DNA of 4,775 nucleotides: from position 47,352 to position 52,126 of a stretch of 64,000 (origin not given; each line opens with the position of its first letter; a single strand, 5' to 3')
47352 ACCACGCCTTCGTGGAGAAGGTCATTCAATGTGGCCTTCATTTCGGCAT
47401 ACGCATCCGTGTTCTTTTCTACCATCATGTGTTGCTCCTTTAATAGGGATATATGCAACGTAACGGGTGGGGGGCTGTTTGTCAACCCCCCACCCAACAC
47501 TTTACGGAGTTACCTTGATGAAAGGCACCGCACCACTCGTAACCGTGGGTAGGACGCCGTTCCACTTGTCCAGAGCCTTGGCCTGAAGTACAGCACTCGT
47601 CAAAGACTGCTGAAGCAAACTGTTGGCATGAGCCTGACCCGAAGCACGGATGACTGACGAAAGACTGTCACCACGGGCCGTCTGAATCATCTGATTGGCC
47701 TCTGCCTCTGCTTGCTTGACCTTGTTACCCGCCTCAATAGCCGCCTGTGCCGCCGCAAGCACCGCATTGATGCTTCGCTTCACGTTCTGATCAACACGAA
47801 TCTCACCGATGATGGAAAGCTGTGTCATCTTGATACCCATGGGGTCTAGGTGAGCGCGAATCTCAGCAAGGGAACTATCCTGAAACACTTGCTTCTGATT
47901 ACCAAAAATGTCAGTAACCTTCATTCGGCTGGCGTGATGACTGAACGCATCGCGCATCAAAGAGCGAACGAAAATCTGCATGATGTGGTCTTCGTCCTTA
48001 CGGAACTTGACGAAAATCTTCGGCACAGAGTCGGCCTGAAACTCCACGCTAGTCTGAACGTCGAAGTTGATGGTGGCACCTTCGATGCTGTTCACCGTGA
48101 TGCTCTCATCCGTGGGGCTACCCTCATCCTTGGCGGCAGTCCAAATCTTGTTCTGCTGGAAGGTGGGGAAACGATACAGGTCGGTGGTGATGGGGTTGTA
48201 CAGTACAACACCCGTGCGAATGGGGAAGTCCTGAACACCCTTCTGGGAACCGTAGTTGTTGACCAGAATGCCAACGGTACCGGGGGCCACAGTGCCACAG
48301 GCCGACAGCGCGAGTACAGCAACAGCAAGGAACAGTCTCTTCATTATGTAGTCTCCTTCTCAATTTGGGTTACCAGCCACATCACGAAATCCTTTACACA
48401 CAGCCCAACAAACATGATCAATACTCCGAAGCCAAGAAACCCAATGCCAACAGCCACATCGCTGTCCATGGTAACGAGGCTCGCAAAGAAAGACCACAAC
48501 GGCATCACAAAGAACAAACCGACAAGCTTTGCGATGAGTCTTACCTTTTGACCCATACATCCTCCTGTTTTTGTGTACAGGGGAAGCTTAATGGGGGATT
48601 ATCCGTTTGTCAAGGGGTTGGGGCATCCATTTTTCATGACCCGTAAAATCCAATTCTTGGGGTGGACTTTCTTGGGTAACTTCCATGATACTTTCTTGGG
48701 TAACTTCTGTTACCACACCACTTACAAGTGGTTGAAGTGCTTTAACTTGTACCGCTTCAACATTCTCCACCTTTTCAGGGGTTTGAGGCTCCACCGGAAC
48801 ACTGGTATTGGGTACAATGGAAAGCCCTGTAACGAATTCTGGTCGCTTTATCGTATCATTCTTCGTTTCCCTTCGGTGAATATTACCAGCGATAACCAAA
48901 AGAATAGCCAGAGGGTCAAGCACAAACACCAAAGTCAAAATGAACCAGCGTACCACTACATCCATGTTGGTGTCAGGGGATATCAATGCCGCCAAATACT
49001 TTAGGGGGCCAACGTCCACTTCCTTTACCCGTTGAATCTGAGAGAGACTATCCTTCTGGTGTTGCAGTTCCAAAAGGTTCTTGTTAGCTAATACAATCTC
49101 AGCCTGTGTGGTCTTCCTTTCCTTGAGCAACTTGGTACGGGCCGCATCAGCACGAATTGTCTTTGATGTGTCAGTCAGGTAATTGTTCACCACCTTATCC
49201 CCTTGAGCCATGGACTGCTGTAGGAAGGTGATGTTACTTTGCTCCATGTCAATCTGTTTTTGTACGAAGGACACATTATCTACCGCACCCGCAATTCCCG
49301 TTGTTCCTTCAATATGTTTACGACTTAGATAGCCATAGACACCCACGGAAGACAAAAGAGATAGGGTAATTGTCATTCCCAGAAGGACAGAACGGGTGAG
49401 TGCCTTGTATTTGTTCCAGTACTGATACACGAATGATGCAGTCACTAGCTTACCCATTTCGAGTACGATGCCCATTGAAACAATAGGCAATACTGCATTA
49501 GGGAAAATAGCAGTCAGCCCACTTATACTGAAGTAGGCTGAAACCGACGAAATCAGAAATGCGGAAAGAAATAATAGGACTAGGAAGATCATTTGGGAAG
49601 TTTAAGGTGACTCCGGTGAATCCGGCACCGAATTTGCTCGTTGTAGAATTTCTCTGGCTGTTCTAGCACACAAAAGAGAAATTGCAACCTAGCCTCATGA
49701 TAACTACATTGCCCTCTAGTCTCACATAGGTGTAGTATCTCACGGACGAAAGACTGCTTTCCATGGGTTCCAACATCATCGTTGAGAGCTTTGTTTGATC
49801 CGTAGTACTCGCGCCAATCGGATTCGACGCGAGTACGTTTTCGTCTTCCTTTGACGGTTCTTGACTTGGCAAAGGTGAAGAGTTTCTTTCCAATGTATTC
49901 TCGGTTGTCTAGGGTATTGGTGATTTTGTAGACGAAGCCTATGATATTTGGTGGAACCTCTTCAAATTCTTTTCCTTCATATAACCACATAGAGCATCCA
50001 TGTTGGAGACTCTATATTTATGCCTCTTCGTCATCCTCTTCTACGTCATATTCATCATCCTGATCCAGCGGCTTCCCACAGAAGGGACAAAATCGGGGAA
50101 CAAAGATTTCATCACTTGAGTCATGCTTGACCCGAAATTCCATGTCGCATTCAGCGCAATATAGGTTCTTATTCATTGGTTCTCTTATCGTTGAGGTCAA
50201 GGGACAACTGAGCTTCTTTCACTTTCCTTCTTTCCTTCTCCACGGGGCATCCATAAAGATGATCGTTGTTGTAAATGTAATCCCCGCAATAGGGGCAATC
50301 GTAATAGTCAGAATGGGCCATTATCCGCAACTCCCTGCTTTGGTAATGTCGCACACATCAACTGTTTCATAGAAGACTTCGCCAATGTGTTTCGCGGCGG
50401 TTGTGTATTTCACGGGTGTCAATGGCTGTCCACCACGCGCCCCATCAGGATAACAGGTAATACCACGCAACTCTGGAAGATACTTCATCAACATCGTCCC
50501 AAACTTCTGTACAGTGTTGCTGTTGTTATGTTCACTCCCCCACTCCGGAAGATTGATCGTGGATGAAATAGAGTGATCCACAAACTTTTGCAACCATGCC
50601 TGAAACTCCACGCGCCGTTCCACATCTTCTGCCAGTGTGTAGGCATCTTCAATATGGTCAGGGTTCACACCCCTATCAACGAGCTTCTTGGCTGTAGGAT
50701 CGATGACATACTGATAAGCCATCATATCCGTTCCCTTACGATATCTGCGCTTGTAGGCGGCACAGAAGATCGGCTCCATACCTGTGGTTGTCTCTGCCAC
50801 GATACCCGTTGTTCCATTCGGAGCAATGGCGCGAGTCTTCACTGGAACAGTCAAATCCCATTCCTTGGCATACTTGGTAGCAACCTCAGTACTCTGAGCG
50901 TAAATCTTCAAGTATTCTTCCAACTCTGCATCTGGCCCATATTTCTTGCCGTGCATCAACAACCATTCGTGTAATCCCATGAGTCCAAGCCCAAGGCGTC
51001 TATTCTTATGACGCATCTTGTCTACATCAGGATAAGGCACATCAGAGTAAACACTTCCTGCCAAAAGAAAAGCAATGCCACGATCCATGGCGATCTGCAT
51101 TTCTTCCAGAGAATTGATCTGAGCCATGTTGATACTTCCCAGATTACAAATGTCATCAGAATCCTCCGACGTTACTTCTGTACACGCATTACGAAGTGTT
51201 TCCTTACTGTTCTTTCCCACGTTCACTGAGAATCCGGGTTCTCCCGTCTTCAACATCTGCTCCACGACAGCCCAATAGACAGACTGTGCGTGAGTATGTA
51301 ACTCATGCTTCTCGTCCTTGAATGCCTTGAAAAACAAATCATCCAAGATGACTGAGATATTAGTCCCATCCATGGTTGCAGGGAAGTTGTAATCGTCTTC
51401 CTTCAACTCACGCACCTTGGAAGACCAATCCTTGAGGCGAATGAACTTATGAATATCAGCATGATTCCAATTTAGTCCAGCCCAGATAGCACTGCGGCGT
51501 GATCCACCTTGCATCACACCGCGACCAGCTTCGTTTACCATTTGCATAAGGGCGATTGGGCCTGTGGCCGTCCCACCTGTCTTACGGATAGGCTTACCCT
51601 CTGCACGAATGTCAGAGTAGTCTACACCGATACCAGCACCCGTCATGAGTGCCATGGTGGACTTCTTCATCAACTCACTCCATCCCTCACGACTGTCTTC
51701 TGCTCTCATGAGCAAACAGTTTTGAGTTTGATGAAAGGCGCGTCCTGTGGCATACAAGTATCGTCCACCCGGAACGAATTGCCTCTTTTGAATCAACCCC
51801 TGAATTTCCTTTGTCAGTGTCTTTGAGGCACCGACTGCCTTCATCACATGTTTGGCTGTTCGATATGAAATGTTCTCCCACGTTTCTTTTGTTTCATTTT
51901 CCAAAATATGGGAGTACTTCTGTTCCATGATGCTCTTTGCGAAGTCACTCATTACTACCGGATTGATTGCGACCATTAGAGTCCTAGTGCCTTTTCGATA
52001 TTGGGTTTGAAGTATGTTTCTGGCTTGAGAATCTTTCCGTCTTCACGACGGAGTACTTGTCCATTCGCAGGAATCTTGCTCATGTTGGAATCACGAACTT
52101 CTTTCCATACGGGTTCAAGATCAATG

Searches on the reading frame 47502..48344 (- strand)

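Call 19: search_protein_families(library=phrogs, proteins=[window:47502-48344:-])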
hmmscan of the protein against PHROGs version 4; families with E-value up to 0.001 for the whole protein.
window:47502-48344:- (280 aa): 2 families
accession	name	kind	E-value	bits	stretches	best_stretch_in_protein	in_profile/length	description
phrog_200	-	other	2.2e-52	179.5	1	5-278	89-359/379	lipoprotein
phrog_21428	-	unknown function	2.2e-05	25.3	1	4-38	9-43/63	-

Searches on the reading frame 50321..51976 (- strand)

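Call 9: search_protein_families(library=pfam, proteins=[window:50321-51976:-])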
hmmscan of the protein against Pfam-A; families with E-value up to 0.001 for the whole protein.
window:50321-51976:- (551 aa): 2 families
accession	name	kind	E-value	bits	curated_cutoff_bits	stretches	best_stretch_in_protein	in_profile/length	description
PF02867.20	Ribonuc_red_lgC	-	8.5e-55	186.8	23.9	3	86-223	2-129/523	Ribonucleotide reductase, barrel domain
PF21995.1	RNR-II_ins_dom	-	1.3e-06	29.1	27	1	80-149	27-102/107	B12-dependent ribonucleotide reductase, insertion domain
